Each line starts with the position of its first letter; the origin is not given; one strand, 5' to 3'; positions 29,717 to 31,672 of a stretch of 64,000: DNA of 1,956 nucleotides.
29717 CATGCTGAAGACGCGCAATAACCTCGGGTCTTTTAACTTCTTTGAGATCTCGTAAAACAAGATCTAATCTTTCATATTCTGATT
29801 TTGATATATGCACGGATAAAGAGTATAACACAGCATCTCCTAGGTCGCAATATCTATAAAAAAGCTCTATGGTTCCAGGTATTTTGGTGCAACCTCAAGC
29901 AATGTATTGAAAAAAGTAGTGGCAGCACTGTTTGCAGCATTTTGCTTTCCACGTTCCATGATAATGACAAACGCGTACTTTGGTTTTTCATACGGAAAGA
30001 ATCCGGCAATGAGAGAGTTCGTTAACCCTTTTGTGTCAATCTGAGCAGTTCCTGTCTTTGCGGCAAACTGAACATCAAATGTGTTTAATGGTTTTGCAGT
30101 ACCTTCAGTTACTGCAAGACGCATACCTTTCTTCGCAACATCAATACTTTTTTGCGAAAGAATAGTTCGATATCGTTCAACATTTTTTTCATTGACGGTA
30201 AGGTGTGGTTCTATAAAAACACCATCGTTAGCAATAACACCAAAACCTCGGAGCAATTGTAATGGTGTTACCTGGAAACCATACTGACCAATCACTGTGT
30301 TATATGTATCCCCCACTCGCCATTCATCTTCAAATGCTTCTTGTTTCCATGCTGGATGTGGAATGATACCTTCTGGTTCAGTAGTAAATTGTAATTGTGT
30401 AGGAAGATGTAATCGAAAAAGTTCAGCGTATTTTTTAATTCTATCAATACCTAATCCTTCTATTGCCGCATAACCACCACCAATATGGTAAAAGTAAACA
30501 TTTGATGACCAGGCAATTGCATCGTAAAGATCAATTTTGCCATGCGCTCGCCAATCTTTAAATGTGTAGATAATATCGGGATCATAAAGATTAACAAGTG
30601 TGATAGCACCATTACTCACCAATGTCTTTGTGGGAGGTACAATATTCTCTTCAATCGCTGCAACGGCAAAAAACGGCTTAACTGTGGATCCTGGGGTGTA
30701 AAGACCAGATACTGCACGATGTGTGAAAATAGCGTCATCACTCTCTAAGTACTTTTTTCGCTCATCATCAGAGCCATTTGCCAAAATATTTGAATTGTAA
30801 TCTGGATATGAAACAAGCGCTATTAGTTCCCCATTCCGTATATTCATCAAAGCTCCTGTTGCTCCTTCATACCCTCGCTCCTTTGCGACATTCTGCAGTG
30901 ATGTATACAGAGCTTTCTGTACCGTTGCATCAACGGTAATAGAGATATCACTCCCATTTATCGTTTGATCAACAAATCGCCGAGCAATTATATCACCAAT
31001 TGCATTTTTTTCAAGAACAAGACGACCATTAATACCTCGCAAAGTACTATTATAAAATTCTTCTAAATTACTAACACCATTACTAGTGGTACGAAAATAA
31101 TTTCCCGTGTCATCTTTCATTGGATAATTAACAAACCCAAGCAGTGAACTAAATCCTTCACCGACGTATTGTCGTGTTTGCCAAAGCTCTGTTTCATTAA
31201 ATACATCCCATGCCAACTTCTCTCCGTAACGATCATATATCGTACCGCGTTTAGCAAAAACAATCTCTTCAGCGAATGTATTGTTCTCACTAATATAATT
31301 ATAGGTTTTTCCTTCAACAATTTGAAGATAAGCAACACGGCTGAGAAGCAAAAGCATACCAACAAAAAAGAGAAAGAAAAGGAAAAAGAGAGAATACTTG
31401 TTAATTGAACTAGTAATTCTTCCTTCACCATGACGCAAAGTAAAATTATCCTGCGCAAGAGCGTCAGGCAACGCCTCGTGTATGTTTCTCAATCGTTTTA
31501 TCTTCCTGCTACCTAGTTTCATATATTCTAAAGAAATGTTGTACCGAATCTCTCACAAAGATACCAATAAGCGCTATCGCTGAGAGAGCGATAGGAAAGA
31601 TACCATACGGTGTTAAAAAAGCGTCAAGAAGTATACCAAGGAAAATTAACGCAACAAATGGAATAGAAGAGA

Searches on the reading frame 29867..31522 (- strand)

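Call 36: search_protein_families(library=pfam, proteins=[window:29867-31522:-], max_evalue=0.001)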
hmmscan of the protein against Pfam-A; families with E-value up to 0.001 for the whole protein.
window:29867-31522:- (551 aa): 2 families
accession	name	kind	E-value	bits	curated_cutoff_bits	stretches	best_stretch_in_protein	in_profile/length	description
PF00905.27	Transpeptidase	-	8.6e-46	156.9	22.1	1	224-543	4-299/299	Penicillin binding protein transpeptidase domain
PF03717.20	PBP_dimer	-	4.5e-07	30.9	24.4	0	115-180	106-177/180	Penicillin-binding Protein dimerisation domain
